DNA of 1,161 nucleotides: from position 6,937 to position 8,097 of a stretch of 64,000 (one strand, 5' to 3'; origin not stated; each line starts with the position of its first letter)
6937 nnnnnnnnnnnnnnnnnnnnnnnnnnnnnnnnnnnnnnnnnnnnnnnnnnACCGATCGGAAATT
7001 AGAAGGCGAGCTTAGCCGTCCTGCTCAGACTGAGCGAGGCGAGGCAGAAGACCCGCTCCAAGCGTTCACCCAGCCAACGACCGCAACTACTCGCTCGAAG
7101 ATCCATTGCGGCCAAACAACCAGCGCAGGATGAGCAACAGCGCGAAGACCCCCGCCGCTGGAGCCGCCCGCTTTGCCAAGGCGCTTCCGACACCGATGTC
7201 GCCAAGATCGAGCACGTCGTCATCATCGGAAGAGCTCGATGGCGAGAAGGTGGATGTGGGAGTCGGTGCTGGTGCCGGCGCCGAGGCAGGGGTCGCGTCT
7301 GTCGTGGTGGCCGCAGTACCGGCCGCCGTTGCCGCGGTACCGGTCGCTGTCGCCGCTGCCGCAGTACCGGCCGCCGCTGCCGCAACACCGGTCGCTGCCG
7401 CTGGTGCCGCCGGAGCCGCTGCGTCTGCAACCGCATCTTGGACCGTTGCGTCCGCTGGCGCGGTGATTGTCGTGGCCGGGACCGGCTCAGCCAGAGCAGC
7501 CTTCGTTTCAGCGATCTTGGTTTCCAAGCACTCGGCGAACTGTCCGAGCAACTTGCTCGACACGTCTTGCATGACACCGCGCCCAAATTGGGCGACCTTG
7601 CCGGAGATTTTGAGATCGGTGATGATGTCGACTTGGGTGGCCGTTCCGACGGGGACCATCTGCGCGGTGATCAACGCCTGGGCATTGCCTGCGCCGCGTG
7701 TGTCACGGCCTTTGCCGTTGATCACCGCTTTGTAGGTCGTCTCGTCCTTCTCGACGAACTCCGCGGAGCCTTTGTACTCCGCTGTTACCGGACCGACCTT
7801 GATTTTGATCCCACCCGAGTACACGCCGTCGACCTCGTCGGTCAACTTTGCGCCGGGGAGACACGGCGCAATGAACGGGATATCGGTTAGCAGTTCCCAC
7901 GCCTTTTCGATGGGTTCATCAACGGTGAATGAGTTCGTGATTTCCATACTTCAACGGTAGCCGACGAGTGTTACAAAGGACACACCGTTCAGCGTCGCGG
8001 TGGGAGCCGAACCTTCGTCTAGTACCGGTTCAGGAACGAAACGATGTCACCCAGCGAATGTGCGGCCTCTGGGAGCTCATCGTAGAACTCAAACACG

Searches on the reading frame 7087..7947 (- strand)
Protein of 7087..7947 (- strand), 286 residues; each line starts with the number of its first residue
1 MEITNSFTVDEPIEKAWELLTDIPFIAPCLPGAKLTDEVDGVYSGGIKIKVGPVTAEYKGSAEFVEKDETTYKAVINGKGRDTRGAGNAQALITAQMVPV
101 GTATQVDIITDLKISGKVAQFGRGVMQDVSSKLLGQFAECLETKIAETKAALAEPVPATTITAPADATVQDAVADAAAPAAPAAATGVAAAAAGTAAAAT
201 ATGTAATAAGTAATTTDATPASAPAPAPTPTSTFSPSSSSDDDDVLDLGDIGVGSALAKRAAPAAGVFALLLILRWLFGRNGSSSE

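Call 44: search_protein_families(library=pfam, proteins=[window:7087-7947:-], max_evalue=0.00001)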
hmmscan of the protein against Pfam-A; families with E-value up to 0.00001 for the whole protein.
window:7087-7947:- (286 aa): 1 family
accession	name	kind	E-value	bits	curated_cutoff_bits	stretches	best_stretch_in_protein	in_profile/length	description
PF06240.19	COXG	-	3.6e-20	72.5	22.2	1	6-145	2-139/140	Carbon monoxide dehydrogenase subunit G (CoxG)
